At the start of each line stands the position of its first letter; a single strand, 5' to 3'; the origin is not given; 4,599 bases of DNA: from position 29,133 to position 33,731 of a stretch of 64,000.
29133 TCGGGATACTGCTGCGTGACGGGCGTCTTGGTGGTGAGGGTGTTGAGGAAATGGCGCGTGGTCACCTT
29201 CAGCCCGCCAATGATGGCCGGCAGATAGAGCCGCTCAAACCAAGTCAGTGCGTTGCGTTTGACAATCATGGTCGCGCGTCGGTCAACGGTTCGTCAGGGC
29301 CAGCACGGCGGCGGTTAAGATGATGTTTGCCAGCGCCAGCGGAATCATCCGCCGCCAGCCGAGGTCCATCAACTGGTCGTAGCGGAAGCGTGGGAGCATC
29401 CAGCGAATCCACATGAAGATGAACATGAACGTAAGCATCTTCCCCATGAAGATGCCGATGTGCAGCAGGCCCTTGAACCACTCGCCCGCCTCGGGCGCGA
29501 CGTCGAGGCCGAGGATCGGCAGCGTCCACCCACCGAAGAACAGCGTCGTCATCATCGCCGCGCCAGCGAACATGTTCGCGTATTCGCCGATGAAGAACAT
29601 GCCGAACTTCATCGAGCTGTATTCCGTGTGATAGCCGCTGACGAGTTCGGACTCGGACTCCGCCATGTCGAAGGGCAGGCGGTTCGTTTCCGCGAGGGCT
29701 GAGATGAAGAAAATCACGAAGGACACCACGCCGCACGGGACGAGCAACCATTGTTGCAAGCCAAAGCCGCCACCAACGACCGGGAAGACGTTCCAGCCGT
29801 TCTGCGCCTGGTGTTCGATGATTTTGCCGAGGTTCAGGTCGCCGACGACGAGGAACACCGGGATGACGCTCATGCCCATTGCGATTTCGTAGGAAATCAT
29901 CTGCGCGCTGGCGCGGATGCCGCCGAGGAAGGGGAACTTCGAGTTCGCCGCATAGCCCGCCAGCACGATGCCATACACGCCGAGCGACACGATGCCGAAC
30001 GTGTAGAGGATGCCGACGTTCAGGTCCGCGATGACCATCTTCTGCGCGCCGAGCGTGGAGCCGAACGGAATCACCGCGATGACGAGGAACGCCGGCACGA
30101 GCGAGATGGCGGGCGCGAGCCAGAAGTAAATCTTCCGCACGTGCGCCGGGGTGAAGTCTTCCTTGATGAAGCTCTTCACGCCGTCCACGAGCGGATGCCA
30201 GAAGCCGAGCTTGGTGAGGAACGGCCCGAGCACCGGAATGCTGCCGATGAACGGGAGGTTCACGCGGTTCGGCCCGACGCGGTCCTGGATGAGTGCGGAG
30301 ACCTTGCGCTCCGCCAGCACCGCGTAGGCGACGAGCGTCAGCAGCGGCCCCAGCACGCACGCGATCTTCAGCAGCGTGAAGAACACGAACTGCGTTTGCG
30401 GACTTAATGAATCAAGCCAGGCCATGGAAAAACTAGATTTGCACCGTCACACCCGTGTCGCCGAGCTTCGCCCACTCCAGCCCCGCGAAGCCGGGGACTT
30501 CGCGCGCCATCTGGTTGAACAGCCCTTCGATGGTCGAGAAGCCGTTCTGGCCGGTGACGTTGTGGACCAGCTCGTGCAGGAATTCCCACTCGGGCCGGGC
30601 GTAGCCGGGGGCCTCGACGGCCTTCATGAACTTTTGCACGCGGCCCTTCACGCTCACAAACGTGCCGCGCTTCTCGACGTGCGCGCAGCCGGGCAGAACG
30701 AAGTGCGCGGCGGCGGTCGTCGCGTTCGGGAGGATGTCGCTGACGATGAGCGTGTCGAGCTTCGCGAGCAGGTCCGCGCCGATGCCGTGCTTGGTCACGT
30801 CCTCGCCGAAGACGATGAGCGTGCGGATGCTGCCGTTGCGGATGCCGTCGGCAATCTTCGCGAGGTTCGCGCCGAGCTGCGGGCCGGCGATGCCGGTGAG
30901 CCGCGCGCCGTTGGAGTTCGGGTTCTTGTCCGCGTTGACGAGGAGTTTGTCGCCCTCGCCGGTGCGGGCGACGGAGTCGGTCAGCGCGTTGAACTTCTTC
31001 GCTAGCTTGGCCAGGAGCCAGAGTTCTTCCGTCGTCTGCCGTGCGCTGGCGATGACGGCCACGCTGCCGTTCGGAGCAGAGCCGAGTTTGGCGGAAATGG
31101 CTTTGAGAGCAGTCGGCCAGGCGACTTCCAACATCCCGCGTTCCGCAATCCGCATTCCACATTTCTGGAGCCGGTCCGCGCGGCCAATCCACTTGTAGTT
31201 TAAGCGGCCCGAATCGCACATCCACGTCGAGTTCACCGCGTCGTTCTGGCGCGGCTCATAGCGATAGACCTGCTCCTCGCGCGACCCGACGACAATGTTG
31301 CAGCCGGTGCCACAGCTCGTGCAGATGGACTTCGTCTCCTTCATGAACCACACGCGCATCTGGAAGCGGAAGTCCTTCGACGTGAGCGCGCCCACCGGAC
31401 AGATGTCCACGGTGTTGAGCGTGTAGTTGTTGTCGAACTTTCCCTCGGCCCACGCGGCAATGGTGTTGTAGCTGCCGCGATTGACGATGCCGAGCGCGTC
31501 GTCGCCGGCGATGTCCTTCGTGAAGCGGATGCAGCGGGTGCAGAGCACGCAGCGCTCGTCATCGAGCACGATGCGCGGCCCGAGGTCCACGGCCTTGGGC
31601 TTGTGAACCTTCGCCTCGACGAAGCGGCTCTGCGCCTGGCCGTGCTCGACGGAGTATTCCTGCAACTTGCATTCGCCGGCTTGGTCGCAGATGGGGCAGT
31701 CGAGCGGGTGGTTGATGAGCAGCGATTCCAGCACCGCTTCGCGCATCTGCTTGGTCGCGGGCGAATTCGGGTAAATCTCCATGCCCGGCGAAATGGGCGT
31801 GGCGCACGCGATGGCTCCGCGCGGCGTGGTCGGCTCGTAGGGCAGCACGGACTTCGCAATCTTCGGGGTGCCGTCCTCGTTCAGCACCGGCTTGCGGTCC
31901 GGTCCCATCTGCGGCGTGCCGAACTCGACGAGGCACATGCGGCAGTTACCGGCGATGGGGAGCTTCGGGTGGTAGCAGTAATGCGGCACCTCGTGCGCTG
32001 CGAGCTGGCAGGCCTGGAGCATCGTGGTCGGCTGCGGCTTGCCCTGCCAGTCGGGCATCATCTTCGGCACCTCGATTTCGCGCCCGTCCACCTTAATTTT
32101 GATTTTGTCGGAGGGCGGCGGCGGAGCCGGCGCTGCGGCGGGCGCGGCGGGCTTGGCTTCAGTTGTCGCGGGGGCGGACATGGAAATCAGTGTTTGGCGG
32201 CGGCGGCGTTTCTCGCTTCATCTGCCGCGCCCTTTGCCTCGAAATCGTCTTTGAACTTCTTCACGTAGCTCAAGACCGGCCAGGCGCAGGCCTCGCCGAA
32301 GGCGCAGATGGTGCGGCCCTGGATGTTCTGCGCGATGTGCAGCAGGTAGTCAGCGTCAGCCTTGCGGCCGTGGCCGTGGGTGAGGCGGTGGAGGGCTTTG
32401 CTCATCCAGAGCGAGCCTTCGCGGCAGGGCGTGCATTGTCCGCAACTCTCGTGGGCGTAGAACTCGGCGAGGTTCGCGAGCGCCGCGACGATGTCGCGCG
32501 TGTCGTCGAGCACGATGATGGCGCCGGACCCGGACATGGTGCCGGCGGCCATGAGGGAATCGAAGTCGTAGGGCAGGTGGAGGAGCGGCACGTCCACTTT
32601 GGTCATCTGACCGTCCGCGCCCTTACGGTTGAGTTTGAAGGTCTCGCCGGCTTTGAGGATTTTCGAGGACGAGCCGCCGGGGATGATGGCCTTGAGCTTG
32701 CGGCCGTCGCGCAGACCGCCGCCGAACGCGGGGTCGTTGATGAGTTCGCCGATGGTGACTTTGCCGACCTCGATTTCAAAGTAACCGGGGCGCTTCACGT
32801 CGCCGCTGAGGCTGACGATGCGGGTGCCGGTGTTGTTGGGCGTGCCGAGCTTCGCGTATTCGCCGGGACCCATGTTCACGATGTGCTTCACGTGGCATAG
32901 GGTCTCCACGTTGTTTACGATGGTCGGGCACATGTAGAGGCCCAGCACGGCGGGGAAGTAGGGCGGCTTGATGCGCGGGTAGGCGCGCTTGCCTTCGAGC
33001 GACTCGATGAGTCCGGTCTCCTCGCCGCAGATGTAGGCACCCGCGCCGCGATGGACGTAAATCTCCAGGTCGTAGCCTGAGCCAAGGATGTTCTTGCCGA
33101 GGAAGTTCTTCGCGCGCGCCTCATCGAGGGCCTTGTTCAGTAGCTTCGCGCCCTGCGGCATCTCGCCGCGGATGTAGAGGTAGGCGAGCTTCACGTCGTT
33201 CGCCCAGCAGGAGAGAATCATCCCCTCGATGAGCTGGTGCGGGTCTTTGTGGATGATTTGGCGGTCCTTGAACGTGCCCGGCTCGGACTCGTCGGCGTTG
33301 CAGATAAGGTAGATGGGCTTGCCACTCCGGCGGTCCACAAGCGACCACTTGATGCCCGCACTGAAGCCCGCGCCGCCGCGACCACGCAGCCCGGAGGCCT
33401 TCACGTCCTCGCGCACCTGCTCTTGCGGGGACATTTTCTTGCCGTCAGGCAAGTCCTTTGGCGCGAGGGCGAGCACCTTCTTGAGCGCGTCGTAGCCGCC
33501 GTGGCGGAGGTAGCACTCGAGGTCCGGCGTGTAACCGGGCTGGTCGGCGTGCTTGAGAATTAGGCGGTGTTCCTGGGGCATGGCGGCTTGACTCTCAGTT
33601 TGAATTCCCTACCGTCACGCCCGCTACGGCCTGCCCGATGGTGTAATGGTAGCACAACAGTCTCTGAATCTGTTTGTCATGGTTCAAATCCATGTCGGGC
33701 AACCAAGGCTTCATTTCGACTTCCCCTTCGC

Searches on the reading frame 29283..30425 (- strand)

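Call 6: search_protein_families(library=pfam, proteins=[window:29283-30425:-], max_evalue=1)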
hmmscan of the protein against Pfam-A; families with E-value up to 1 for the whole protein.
window:29283-30425:- (380 aa): 1 family
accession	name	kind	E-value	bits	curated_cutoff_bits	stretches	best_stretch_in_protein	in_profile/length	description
PF00146.26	NADHdh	-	2.4e-111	372.3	27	1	20-372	2-298/298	NADH dehydrogenase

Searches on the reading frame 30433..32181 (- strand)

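Call 71: search_protein_families(library=pfam, proteins=[window:30433-32181:-], max_evalue=0.00001)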
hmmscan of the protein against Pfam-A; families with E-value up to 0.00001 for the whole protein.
window:30433-32181:- (582 aa): 6 families
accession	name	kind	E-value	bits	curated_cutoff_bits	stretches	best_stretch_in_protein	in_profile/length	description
PF22117.2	Fer4_Nqo3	-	3.9e-23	81.9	27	1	201-267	1-67/67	NADH-quinone oxidoreductase subunit 3, ferredoxin-like domain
PF00384.28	Molybdopterin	-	4.9e-21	75.6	24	1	437-539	244-351/353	Molybdopterin oxidoreductase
PF10588.14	NADH-G_4Fe-4S_3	-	1.3e-15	57.1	27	1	147-185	1-39/40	NADH-ubiquinone oxidoreductase-G iron-sulfur binding region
PF04879.21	Molybdop_Fe4S4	-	6.4e-10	39.3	22.7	1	280-329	1-50/55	Molybdopterin oxidoreductase Fe4S4 domain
PF22151.2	Fer4_NDSU1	-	2.5e-09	36.9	23.8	1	281-329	2-50/51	NADH-ubiquinone oxidoreductase NDSU1/NuoG-like, 4Fe-4S domain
PF13510.11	Fer2_4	-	4.4e-06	27.1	22.8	0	25-137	2-78/82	2Fe-2S iron-sulfur cluster binding domain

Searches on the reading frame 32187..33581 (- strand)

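Call 71: search_protein_families(library=pfam, proteins=[window:32187-33581:-], max_evalue=0.00001)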
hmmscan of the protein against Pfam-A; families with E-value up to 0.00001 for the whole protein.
window:32187-33581:- (464 aa): 3 families
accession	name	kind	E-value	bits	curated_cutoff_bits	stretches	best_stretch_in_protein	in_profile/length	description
PF01512.22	Complex1_51K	-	1.3e-45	155.4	31.2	1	60-232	1-149/150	Nuo51 FMN-binding domain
PF10589.14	NADH_4Fe-4S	-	2.2e-31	108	23.5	1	367-449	2-84/85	NADH-ubiquinone oxidoreductase-F iron-sulfur binding region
PF22461.2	SLBB_2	-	7.8e-06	26.4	27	0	256-321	3-59/79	SLBB domain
